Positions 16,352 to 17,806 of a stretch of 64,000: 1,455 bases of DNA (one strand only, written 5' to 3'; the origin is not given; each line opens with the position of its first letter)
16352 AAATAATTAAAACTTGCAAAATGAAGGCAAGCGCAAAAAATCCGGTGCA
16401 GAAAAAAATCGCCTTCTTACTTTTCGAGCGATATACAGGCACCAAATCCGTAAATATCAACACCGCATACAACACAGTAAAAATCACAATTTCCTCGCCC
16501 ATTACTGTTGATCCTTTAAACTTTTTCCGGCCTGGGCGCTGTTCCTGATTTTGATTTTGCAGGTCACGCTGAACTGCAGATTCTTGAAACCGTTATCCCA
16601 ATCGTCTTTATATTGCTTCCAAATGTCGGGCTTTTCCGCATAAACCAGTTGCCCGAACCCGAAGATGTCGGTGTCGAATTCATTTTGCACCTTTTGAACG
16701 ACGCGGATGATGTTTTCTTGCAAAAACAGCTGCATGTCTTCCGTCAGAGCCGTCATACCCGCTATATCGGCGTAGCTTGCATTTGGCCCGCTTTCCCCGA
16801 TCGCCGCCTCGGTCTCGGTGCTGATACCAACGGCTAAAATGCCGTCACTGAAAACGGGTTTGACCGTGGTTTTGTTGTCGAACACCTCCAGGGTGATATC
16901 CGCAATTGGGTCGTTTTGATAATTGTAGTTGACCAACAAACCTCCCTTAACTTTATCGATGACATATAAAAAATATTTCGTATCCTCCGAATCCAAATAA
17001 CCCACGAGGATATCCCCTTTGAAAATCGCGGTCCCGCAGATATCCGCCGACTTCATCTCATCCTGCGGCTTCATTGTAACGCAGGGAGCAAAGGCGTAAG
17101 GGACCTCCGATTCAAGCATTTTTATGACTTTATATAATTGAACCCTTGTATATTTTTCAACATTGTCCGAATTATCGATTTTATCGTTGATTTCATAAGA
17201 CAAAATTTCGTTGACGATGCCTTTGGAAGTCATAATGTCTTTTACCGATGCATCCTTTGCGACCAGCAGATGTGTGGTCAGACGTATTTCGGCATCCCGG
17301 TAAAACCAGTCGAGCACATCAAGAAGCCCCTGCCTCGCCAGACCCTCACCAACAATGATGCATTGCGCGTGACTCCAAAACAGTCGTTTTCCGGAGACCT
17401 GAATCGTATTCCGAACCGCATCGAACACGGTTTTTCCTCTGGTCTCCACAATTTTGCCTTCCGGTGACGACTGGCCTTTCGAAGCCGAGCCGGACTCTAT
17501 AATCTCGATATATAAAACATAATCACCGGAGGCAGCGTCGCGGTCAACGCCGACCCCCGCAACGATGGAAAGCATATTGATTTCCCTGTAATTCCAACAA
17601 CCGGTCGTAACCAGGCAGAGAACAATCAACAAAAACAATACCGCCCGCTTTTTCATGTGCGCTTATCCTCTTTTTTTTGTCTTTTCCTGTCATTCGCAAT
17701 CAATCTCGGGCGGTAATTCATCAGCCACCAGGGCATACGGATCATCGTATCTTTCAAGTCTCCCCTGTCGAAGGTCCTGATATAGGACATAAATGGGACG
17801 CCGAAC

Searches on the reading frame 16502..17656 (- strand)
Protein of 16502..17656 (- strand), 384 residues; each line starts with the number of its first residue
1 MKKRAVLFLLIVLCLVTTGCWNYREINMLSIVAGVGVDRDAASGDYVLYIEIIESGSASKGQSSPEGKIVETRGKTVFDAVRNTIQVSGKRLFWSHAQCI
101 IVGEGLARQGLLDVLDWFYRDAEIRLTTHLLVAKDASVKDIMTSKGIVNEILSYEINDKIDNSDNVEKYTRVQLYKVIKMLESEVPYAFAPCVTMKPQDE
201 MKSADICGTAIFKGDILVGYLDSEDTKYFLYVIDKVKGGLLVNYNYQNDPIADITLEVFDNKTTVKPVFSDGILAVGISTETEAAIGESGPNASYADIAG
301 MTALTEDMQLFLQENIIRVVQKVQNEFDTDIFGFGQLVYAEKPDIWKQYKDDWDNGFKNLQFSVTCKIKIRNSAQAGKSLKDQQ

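Call 84: search_protein_families(library=ncbifam, proteins=[window:16502-17656:-], max_evalue=1e-10)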
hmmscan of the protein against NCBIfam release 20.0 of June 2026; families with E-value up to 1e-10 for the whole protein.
window:16502-17656:- (384 aa): 2 families
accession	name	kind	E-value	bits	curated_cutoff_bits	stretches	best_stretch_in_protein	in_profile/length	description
TIGR02887.1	spore_ger_x_C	subfamily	4.4e-79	266.1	163.25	1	6-373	4-367/371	Ger(x)C family spore germination protein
NF052517.1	SpGerGerXC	equivalog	3e-16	59.7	500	1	7-283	4-287/300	spore germination protein GerXC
